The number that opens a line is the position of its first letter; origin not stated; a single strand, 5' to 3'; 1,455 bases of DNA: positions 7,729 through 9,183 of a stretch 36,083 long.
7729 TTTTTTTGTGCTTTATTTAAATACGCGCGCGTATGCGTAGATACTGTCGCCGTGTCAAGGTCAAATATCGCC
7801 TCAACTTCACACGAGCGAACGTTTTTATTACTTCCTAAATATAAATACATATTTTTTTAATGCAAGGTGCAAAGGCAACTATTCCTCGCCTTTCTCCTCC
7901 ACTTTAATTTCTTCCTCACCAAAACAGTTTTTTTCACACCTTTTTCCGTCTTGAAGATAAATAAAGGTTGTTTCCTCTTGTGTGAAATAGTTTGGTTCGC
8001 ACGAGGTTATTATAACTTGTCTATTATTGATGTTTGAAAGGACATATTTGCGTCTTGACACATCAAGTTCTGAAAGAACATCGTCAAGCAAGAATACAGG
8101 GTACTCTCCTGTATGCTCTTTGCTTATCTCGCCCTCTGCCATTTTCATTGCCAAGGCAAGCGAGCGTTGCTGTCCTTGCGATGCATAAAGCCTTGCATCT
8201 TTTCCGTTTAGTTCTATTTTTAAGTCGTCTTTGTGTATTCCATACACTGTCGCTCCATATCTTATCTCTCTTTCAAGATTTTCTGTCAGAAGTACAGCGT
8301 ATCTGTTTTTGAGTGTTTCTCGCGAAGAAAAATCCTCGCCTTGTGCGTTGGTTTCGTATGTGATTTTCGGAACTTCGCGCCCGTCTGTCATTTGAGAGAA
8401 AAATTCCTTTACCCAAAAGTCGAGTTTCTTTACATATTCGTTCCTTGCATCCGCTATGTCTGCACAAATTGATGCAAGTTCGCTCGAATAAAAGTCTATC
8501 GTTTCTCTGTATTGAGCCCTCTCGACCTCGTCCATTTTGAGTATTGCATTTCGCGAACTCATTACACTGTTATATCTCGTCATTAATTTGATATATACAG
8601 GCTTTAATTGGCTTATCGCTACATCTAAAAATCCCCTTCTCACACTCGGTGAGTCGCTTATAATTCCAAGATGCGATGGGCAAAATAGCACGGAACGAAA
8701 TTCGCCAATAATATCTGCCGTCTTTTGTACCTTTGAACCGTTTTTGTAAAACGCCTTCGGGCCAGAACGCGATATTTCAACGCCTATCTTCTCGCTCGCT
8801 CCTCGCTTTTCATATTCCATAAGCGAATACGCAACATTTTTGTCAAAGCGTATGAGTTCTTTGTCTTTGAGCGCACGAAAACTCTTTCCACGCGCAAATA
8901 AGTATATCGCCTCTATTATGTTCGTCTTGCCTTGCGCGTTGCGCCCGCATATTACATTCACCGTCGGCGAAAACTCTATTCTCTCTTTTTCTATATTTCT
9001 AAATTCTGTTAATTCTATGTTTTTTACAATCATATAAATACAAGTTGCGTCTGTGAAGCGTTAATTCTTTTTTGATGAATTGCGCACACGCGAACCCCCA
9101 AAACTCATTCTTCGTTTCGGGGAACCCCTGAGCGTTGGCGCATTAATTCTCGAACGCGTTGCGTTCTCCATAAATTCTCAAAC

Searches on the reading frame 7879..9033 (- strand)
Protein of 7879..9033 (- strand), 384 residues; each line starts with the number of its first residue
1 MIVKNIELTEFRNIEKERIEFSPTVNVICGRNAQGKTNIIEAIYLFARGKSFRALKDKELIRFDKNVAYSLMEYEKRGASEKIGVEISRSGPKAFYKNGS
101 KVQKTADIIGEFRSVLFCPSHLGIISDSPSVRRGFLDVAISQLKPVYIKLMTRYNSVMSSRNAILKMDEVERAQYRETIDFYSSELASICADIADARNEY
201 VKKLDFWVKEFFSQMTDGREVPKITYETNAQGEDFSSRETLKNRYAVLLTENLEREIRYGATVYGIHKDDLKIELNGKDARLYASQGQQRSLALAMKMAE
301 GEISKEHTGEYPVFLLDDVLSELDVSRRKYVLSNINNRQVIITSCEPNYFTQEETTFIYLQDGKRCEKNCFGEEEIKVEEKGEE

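Call 13: search_protein_families(library=pfam, proteins=[window:7879-9033:-])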
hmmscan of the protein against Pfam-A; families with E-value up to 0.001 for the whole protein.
window:7879-9033:- (384 aa): 4 families
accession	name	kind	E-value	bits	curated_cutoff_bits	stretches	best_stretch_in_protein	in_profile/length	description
PF02463.25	SMC_N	-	1.6e-23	83.8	40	1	3-357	2-209/220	RecF/RecN/SMC N terminal domain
PF13175.12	AAA_15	-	5e-13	49.9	32.1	1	1-87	1-83/374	AAA ATPase domain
PF13476.12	AAA_23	-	9.4e-09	36.6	27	1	6-65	2-60/201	AAA domain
PF13304.12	AAA_21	-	4.2e-05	24.2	27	0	25-48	1-24/304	AAA domain, putative AbiEii toxin, Type IV TA system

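Call 17: find_encoding_contigs(protein=window:7879-9033:-, flank=10000, max_places=6)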
Protein window:7879-9033:- (384 aa): no gene with exactly this product is on record in the collection.
